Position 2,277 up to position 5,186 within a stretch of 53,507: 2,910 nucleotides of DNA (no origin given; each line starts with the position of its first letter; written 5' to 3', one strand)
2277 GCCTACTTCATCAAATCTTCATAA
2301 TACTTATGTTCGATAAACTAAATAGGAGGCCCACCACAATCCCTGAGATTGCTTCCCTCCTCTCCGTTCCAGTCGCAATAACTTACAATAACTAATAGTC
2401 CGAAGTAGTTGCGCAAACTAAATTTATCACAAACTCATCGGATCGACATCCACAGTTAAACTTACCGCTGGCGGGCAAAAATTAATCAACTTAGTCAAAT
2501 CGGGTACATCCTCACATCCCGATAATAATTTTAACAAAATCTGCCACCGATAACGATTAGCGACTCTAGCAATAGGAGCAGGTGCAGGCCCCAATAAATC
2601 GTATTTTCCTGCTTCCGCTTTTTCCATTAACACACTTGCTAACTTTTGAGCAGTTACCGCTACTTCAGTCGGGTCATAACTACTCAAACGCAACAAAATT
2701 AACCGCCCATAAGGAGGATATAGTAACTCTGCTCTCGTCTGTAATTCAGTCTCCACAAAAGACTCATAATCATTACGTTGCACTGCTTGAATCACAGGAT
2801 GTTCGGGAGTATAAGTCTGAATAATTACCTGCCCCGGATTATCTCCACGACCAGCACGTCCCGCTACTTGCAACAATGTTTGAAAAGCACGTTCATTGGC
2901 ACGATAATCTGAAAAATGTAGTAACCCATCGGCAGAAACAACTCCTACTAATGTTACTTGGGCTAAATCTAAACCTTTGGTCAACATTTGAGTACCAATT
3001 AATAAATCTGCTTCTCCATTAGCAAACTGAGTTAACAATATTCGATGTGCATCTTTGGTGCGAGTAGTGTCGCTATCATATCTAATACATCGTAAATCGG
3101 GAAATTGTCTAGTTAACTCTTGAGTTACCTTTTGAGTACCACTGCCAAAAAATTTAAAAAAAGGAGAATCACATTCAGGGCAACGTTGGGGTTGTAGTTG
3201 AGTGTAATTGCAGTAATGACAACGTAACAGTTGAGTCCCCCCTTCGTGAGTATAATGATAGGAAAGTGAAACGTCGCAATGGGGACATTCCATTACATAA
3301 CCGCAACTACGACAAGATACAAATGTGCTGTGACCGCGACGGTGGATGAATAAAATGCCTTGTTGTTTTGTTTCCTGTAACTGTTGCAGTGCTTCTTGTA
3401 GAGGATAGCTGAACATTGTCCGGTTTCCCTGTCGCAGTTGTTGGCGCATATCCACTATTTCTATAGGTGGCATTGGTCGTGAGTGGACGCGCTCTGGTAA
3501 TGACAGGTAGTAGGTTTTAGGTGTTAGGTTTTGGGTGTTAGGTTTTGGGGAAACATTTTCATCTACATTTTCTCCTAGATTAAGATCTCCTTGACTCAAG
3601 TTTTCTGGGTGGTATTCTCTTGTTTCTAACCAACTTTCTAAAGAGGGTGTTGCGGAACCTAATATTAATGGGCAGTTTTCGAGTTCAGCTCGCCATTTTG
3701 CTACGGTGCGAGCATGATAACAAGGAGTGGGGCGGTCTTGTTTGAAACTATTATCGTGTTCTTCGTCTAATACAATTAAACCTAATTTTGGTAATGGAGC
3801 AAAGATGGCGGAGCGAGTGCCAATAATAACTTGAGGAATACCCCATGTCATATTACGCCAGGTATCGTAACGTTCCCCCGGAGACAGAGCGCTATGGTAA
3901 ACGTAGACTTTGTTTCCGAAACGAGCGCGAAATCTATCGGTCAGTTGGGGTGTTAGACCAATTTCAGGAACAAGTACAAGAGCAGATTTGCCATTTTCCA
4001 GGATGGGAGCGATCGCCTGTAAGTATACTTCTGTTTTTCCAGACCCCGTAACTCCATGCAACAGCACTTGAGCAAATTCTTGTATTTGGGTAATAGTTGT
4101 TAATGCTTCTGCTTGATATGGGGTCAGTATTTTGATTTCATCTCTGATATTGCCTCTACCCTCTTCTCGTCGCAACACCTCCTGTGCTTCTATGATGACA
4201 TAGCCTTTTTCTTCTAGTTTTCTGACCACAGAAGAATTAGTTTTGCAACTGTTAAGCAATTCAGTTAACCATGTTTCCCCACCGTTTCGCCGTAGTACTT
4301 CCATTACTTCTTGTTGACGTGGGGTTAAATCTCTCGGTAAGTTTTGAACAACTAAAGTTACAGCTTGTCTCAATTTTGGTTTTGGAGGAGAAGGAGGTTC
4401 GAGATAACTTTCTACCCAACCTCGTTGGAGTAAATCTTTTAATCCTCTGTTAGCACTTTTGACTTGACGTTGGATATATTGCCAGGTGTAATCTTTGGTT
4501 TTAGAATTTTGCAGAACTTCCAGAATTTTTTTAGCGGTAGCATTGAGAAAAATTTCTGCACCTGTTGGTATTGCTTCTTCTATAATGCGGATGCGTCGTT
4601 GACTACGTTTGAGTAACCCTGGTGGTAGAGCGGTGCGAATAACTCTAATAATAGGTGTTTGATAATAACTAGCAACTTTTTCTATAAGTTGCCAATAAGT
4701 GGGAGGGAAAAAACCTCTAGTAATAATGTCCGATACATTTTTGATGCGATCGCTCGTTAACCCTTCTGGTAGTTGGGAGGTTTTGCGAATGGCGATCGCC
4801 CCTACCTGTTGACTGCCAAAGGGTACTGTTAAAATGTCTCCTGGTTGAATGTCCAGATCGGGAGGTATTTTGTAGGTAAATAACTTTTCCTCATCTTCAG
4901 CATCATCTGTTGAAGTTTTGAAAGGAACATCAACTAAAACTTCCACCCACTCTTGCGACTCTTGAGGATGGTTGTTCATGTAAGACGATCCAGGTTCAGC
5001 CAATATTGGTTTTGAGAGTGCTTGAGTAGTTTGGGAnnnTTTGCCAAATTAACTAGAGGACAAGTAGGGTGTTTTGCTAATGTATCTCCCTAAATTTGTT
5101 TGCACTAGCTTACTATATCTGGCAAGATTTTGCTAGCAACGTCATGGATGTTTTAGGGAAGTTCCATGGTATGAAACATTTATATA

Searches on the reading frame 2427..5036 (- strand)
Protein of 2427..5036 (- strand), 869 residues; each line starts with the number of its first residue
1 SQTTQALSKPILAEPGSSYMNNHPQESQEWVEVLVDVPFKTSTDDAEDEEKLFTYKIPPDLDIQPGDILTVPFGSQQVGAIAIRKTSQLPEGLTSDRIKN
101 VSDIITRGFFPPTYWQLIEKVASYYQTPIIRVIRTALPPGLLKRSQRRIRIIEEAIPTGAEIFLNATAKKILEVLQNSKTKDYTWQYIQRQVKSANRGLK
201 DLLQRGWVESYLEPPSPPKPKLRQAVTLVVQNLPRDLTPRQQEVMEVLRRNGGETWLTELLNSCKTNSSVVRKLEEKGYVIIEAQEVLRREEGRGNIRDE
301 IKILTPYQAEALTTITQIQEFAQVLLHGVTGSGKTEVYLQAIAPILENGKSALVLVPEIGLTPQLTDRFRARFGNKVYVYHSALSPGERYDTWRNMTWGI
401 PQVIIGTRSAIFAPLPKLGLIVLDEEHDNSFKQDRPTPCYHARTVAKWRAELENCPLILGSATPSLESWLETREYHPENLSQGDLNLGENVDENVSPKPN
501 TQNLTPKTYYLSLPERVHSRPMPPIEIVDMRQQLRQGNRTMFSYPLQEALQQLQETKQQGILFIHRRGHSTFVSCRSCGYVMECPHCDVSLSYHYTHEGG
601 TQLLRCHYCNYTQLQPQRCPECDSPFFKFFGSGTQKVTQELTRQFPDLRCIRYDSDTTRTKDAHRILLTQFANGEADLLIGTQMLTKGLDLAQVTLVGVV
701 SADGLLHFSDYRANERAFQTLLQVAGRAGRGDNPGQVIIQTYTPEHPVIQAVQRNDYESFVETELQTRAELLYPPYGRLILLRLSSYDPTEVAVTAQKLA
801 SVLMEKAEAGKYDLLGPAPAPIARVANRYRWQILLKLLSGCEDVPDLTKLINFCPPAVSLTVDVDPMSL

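Call 19: find_encoding_contigs(protein=window:2427-5036:-, flank=3000, max_places=10)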
Protein window:2427-5036:- (869 aa): no gene with exactly this product is on record in the collection.

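Call 59: search_protein_families(library=pfam, proteins=[window:2427-5036:-])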
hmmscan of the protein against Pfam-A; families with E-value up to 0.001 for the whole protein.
window:2427-5036:- (869 aa): 6 families
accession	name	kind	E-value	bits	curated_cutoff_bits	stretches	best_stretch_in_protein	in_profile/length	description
PF00270.35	DEAD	-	4.5e-19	69.2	26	1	305-465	1-161/167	DEAD/DEAH box helicase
PF18074.6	PriA_C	-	1e-17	65.2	26.9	1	775-866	1-95/95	Primosomal protein N C-terminal domain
PF17764.6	PriA_3primeBD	-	2.3e-17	63.1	22.7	1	33-138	2-96/96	3'DNA-binding domain (3'BD)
PF04851.21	ResIII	-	1.5e-14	54.7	22.5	1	304-465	4-163/164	Type III restriction enzyme, res subunit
PF00271.37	Helicase_C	-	8.9e-10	39.2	23.5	1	636-730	27-108/110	Helicase conserved C-terminal domain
PF18319.7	Zn_ribbon_PriA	-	1.3e-06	28.7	26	1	584-613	1-26/27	PriA DNA helicase Cys-rich region (CRR) domain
